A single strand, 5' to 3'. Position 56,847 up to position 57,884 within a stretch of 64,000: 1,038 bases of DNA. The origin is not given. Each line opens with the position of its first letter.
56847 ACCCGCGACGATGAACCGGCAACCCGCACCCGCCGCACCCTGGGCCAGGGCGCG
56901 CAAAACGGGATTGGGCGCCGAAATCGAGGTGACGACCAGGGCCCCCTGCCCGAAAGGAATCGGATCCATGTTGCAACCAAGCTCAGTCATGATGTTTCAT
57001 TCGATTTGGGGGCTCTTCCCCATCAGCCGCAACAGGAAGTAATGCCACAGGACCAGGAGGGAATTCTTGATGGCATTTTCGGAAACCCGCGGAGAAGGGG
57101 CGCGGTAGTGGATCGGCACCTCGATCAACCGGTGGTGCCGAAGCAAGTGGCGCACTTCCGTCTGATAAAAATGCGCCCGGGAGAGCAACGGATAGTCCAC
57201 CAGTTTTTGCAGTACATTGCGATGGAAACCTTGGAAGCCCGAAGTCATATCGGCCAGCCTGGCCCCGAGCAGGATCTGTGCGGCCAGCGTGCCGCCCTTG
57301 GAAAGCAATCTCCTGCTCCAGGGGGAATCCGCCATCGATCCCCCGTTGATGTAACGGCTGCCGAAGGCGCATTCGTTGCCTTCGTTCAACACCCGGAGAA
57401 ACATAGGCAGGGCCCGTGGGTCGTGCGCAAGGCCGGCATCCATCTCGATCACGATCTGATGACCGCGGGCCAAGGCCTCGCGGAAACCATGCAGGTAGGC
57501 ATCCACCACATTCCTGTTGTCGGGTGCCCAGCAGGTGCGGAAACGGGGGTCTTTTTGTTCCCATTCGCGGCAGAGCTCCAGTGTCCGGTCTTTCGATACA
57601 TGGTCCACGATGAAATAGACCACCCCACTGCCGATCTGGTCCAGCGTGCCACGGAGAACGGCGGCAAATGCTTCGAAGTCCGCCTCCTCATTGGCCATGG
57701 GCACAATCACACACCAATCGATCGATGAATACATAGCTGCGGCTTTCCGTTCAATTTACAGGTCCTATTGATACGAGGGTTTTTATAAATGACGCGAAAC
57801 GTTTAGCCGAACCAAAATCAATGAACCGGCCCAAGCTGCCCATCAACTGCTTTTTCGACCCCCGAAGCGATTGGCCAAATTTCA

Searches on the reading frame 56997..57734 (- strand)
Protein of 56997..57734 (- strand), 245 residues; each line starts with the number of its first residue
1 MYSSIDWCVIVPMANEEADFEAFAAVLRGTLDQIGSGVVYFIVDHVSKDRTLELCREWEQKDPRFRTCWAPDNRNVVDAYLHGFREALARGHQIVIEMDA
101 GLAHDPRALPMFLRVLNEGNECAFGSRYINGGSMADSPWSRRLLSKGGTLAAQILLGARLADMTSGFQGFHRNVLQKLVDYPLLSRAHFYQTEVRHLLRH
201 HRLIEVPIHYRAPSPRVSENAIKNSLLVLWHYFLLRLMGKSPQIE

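Call 60: search_protein_families(library=pfam, proteins=[window:56997-57734:-], max_evalue=0.00001)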
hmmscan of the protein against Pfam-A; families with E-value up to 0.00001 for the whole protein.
window:56997-57734:- (245 aa): 1 family
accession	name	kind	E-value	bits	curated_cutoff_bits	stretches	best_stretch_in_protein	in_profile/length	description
PF00535.33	Glycos_transf_2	-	2.7e-18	66.9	23.3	1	8-178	1-167/168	Glycosyl transferase family 2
